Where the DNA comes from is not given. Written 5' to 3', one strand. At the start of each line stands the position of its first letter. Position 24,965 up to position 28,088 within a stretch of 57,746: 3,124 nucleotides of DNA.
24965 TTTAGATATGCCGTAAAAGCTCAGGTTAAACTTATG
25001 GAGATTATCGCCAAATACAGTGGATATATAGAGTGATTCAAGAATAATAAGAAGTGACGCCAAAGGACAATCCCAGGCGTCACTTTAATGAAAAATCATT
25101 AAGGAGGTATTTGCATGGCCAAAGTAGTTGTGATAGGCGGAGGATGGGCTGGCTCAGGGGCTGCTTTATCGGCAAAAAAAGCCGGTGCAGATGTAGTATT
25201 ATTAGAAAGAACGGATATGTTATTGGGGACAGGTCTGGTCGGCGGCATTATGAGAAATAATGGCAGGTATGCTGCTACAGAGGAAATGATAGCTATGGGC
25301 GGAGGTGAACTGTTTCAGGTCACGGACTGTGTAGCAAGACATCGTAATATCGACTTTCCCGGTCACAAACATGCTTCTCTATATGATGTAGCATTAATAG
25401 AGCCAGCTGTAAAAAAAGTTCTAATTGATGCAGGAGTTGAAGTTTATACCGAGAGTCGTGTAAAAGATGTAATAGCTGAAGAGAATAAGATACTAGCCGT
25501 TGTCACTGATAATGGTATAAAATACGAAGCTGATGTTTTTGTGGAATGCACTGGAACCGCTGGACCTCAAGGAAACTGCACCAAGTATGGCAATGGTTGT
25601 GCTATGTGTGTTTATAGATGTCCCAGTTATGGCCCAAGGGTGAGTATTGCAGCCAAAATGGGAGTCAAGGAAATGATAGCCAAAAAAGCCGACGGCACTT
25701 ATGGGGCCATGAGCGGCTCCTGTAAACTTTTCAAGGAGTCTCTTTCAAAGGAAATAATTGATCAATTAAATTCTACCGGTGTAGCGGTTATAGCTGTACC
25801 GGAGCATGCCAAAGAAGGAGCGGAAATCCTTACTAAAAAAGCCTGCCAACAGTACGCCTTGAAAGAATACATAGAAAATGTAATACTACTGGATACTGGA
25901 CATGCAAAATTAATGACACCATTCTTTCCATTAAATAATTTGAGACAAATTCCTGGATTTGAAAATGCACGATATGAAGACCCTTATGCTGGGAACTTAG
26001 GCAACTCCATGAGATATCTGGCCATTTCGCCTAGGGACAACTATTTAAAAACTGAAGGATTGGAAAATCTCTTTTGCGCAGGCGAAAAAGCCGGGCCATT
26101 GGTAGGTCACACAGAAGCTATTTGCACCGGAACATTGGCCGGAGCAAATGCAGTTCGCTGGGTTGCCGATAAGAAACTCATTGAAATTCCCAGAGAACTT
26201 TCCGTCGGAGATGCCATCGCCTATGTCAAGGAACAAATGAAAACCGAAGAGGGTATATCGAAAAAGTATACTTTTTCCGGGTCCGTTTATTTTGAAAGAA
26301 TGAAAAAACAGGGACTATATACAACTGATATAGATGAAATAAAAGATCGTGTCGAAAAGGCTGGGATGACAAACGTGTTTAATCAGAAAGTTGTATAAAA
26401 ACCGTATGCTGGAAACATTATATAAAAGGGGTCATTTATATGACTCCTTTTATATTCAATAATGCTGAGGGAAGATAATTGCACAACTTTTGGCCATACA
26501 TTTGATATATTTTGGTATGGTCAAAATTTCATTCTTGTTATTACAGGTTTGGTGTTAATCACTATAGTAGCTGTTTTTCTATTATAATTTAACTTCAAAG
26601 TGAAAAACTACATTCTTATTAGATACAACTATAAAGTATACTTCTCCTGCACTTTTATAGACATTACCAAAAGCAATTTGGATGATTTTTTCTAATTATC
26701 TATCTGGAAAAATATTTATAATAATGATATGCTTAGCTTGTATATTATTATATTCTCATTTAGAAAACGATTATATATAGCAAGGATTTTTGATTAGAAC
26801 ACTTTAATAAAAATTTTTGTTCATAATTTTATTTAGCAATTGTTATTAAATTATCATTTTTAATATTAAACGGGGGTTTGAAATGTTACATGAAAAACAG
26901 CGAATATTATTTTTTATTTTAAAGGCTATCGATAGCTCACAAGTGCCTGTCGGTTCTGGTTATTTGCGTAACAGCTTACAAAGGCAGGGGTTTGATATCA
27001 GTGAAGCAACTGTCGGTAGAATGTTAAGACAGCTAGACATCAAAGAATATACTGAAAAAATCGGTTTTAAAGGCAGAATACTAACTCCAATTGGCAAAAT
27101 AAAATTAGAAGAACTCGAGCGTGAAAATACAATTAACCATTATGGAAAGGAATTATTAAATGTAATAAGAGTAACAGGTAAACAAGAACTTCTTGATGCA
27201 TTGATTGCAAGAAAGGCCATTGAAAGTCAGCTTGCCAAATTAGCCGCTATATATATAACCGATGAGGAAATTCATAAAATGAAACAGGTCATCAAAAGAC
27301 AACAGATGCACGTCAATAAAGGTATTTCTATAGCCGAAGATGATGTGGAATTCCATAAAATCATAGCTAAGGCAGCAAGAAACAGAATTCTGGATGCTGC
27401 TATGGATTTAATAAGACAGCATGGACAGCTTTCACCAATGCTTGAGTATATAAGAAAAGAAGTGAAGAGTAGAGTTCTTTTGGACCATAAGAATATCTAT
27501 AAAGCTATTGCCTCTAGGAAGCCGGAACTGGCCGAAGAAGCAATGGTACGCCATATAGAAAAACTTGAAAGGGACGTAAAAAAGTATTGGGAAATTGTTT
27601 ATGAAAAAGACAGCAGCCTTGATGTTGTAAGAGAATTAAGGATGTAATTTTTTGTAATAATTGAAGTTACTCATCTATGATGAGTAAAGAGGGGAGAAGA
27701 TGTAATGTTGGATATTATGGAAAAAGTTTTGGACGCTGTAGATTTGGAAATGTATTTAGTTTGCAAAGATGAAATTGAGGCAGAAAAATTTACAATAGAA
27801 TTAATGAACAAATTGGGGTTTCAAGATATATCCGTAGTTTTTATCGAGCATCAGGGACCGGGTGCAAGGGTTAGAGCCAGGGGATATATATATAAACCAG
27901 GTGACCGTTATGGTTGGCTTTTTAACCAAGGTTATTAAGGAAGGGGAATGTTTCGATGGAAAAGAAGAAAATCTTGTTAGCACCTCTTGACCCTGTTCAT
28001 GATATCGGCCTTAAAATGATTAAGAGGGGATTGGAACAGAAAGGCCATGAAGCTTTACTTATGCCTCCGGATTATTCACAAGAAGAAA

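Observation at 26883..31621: Regulated five-gene module built around a cobalamin-domain mutase-like protein: candidate uncharacterised B12 pathway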

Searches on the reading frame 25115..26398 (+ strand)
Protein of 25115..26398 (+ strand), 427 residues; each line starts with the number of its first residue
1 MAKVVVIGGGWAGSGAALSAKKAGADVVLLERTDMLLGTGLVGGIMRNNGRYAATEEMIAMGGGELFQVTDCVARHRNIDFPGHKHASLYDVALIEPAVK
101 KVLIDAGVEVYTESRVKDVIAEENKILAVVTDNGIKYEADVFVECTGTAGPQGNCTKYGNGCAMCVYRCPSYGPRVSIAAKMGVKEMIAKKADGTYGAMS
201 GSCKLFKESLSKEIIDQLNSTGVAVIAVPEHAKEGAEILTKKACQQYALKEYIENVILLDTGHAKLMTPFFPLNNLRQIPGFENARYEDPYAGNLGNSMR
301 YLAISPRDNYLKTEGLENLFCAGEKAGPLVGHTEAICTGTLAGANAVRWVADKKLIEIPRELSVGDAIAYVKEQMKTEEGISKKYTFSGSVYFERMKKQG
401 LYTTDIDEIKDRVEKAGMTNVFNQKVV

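Call 3: search_protein_families(library=pfam, proteins=[window:25115-26398:+], max_evalue=0.01)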
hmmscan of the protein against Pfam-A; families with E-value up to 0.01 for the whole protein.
window:25115-26398:+ (427 aa): 12 families
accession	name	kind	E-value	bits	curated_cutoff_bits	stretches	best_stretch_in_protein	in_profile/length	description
PF01134.28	GIDA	-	9.1e-37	127.5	22.1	2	3-211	1-202/391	Glucose inhibited division protein A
PF12831.13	FAD_oxidored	-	7.4e-18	65.5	27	1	4-149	2-147/416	FAD dependent oxidoreductase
PF07992.20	Pyr_redox_2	-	3.6e-12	46.7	26.1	2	3-40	2-39/291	Pyridine nucleotide-disulphide oxidoreductase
PF01266.30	DAO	-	2.2e-08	34.5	27.9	1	3-60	1-62/353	FAD dependent oxidoreductase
PF03486.20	HI0933_like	-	4.4e-06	26.7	50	1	3-36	2-35/244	HI0933-like protein Rossmann domain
PF00890.30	FAD_binding_2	-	2.4e-05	24.1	20.4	1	4-34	2-32/414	FAD binding domain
PF00070.33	Pyr_redox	-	4e-05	24.5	22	1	3-37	1-35/82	Pyridine nucleotide-disulphide oxidoreductase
PF04820.20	Trp_halogenase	-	0.00031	20.2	21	1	87-150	152-215/458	Tryptophan halogenase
PF01262.27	AlaDh_PNT_C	-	0.0005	20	23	1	2-32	29-59/214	Alanine dehydrogenase/PNT, C-terminal domain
PF01494.25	FAD_binding_3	-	0.00064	19.5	22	1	2-134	2-141/349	FAD binding domain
PF13450.12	NAD_binding_8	-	0.00071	20.2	21.9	1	6-34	1-29/68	NAD(P)-binding Rossmann-like domain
PF13738.12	Pyr_redox_3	-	0.00072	19.3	30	0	5-33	1-30/305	Pyridine nucleotide-disulphide oxidoreductase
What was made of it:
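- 25115..26398 (+): GidA/TrmFO-like FAD oxidoreductase (427 aa) with an invariant four-cysteine motif. PF01134, 127 bits (call 3).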

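Call 4: search_protein_families(library=ncbifam, proteins=[window:25115-26398:+], max_evalue=0.01)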
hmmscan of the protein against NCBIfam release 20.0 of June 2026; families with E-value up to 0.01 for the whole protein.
window:25115-26398:+ (427 aa): 52 families (the best 25 are shown)
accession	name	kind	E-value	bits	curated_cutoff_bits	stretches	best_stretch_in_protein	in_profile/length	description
TIGR00136.1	mnmG_gidA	equivalog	8.1e-12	44.3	524.85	2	276-361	319-400/616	tRNA uridine-5-carboxymethylaminomethyl(34) synthesis enzyme MnmG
NF003739.0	PRK05335.1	equivalog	9.9e-10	37.7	262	2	277-376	295-391/441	methylenetetrahydrofolate--tRNA-(uracil(54)-C(5))-methyltransferase (FADH(2)-oxidizing) TrmFO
TIGR00137.1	gid_trmFO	equivalog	1.5e-09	37.2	428.65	1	277-374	292-386/433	FADH(2)-oxidizing methylenetetrahydrofolate--tRNA-(uracil(54)-C(5))-methyltransferase TrmFO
TIGR02032.1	GG-red-SF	subfamily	2.6e-09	37.2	158.8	1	4-151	3-150/297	geranylgeranyl reductase family protein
NF049967.1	QhpG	equivalog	1.3e-07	30.9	240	0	99-157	91-147/423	flavin-dependent monooxygenase QhpG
TIGR00275.1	TIGR00275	subfamily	3.1e-07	29.6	183.8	1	4-158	1-170/401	aminoacetone oxidase family FAD-binding enzyme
NF006130.0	PRK08274.1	equivalog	2.5e-06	26.6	369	1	2-34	6-38/467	FAD-dependent tricarballylate dehydrogenase TcuA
NF008313.0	PRK11101.1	equivalog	5.5e-06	25.2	425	1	2-76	9-84/548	anaerobic glycerol-3-phosphate dehydrogenase subunit A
NF005883.0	PRK07845.1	equivalog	1e-05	24.7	479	1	1-148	2-149/466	NAD(P)H-quinone dehydrogenase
TIGR02352.1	thiamin_ThiO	equivalog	1.1e-05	24.7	250.8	0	100-149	158-206/351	glycine oxidase ThiO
NF003585.0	PRK05249.1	equivalog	2.1e-05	23.3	465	1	4-44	9-49/464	Si-specific NAD(P)(+) transhydrogenase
TIGR01813.1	flavo_cyto_c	subfamily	2.2e-05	23.4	285.45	1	4-40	2-39/444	flavocytochrome c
TIGR03377.1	glycerol3P_GlpA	equivalog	2.2e-05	23.2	552.8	1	3-60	1-59/530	anaerobic glycerol-3-phosphate dehydrogenase subunit GlpA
NF007123.0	PRK09564.1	equivalog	4.5e-05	22.3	458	0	98-148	196-244/444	CoA-disulfide reductase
NF053676.1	4oxCHCAChcC1Cy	equivalog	5.4e-05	21.8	1000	1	3-46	3-46/528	4-oxocyclohexanecarboxylate 2-dehydrogenase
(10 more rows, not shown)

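Call 38: search_solved_structures(query=window:25115-26398:+, max_evalue=0.1)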
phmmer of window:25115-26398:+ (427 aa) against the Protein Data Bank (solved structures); distinct sequences matched with E-value up to 0.1: 38.
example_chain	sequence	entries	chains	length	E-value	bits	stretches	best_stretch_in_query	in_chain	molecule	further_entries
8zu0_A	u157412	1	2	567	3.2e-11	45.9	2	4-148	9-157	tRNA uridine 5-carboxymethylaminomethyl modification enzyme MnmG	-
9hip_C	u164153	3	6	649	4.5e-11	45.5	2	4-148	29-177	tRNA uridine 5-carboxymethylaminomethyl modification enzyme MnmG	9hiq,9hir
3cp2_A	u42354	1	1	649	4.5e-11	45.4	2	4-148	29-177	tRNA uridine 5-carboxymethylaminomethyl modification enzyme gidA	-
3ces_A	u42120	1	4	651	4.6e-11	45.4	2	4-148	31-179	tRNA uridine 5-carboxymethylaminomethyl modification enzyme gidA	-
3g05_A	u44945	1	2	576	1.7e-10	43.6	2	4-148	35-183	tRNA uridine 5-carboxymethylaminomethyl modification enzyme mnmG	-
3cp8_A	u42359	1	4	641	5.7e-07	31.9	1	262-363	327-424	tRNA uridine 5-carboxymethylaminomethyl modification enzyme gidA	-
2zxh_A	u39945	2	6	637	1.9e-06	30.2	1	4-148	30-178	tRNA uridine 5-carboxymethylaminomethyl modification enzyme mnmG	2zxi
3g5q_A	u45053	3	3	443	0.0011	21.2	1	276-386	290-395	Methylenetetrahydrofolate--tRNA-(uracil-5-)-methyltransferase trmFO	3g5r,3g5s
1d4d_A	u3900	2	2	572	0.0045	19.1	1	3-80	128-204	FLAVOCYTOCHROME C FUMARATE REDUCTASE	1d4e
4bk1_A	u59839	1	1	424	0.0045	19.1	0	105-147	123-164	PROBABLE SALICYLATE MONOOXYGENASE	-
1qo8_A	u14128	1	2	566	0.0045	19.1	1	3-43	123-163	FLAVOCYTOCHROME C3 FUMARATE REDUCTASE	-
1d4c_A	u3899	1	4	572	0.0045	19.1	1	3-80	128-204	FLAVOCYTOCHROME C FUMARATE REDUCTASE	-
4bk2_A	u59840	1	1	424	0.0045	19.1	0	105-147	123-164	PROBABLE SALICYLATE MONOOXYGENASE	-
4bjy_A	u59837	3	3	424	0.0045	19.1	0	105-147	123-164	PROBABLE SALICYLATE MONOOXYGENASE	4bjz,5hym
4bk3_A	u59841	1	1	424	0.0078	18.3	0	105-147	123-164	PROBABLE SALICYLATE MONOOXYGENASE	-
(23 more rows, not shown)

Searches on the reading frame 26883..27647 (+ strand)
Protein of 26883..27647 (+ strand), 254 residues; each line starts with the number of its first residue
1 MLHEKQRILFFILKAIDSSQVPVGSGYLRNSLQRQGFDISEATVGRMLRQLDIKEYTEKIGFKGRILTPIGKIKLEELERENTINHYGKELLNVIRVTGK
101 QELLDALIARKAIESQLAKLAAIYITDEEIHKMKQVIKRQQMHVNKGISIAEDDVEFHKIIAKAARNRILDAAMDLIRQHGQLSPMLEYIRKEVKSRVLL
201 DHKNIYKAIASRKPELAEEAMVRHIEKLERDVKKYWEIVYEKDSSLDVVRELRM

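Call 3: search_protein_families(library=pfam, proteins=[window:26883-27647:+], max_evalue=0.01)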
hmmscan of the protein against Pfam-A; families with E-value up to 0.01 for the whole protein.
window:26883-27647:+ (254 aa): 4 families
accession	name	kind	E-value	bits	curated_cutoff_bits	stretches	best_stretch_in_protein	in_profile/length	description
PF07729.17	FCD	-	8e-22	78.4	24.3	1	109-226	5-124/125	FCD domain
PF08461.16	HTH_12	-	4e-10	39.9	21.4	1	12-71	3-62/66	Ribonuclease R winged-helix domain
PF01316.27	Arg_repressor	-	0.0025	18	27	0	28-53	25-50/70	Arginine repressor, DNA binding domain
PF01498.24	HTH_Tnp_Tc3_2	-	0.0037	17.9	31.5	0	28-57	19-48/72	Transposase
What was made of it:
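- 26883..27647 (+): Winged-helix + FCD transcription regulator (254 aa). FCD 78.4 bits and HTH_12 39.9 bits (call 3).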

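Call 4: search_protein_families(library=ncbifam, proteins=[window:26883-27647:+], max_evalue=0.01)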
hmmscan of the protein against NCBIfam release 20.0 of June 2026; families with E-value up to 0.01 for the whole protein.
window:26883-27647:+ (254 aa): 9 families
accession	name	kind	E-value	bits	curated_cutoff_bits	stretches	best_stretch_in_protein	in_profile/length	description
NF003011.0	PRK03837.1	subfamily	8.8e-16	58.2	260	1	108-230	109-231/241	transcriptional regulator NanR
NF007741.0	PRK10421.1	equivalog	1.9e-12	47.1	311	1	104-235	99-236/262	transcriptional regulator LldR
NF007588.0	PRK10225.1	equivalog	4.2e-10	39.3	442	1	104-233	96-232/257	Uxu operon transcriptional regulator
NF008571.0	PRK11523.1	equivalog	2.4e-09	37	396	1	105-228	96-221/258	transcriptional regulator ExuR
NF007442.0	PRK09990.1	equivalog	9.7e-09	35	301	1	101-233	95-236/256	transcriptional regulator GlcC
NF007001.0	PRK09464.1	equivalog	1.9e-07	31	330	1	102-229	96-229/254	pyruvate dehydrogenase complex transcriptional repressor PdhR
TIGR03338.1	phnR_burk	equivalog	3.3e-05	23.6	271.5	1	109-227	88-208/212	phosphonate utilization associated transcriptional regulator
NF008273.0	PRK11050.1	equivalog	0.0034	17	153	0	37-73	64-100/156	manganese-binding transcriptional regulator MntR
NF003457.0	PRK05066.1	equivalog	0.0097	15.5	194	0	5-51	6-53/156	transcriptional regulator ArgR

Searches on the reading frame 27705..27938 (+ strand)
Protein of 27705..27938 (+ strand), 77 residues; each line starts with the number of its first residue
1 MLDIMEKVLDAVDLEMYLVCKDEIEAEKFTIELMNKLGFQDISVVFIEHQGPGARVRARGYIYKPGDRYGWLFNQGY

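Call 3: search_protein_families(library=pfam, proteins=[window:27705-27938:+], max_evalue=0.01)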
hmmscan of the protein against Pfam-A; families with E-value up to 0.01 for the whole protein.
window:27705-27938:+ (77 aa): 1 family
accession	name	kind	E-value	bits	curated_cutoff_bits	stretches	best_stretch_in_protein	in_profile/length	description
PF16554.10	OAM_dimer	-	0.0013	19.6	25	1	11-51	13-53/78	Dimerisation domain of d-ornithine 4,5-aminomutase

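Call 4: search_protein_families(library=ncbifam, proteins=[window:27705-27938:+], max_evalue=0.01)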
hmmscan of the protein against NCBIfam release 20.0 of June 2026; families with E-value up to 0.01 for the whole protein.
window:27705-27938:+ (77 aa): 0 families

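Call 76: search_protein_families(library=pfam, alignment_id=A5, max_evalue=0.05)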
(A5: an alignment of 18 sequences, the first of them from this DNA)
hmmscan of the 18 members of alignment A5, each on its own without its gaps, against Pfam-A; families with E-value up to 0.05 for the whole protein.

A. member 1, seq(77 aa): 1 family
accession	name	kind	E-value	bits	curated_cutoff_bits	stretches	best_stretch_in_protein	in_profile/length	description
PF16554.10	OAM_dimer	-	0.0013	19.6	25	1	11-51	13-53/78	Dimerisation domain of d-ornithine 4,5-aminomutase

B. families by the number of members that match (of 18 scanned): 3 families
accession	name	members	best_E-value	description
PF16554.10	OAM_dimer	5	0.0013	Dimerisation domain of d-ornithine 4,5-aminomutase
PF03432.20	Relaxase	1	0.01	MobA/VirD2-like, nuclease domain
PF21698.3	Spo16_C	1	0.018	Spo16 protein, C-terminal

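Call 77: search_solved_structures(query=A5, max_evalue=10, show_alignments=3)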
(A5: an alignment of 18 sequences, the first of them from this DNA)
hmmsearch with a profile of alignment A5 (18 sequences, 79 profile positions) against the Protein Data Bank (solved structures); distinct sequences matched with E-value up to 10: 47.
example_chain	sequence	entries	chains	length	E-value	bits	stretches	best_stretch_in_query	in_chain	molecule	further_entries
3f7n_A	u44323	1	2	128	0.1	15.7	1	16-43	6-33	Chemotaxis protein cheY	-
3fgz_A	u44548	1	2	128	0.1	15.7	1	16-43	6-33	Chemotaxis protein cheY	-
3fft_A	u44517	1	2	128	0.11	15.6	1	16-43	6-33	Chemotaxis protein cheY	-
3ffx_A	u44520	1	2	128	0.11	15.6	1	16-43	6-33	Chemotaxis protein cheY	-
2dc4_A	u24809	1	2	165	0.19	14.8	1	5-44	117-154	165aa long hypothetical protein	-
1ymu_A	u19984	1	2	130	0.22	14.6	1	17-43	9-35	CHEY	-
1ymv_A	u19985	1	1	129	0.26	14.4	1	17-43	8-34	CHEY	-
3ffw_A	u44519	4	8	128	0.42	13.8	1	16-43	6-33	Chemotaxis protein cheY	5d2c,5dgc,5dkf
1ab6_A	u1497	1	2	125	0.47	13.6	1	17-43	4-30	CHEMOTAXIS PROTEIN CHEY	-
1ab5_A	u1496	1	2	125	0.52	13.4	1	17-43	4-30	CHEY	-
4h2c_A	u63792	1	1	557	0.73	13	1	9-77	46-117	Sucrose isomerase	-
2pwe_A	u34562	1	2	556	0.73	13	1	9-77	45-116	Sucrose isomerase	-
2pwg_A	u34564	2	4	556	0.73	13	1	9-77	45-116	Sucrose isomerase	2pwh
2pwf_A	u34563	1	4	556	0.73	13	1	9-77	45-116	Sucrose isomerase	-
4gi6_A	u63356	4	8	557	0.73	13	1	9-77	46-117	Sucrose isomerase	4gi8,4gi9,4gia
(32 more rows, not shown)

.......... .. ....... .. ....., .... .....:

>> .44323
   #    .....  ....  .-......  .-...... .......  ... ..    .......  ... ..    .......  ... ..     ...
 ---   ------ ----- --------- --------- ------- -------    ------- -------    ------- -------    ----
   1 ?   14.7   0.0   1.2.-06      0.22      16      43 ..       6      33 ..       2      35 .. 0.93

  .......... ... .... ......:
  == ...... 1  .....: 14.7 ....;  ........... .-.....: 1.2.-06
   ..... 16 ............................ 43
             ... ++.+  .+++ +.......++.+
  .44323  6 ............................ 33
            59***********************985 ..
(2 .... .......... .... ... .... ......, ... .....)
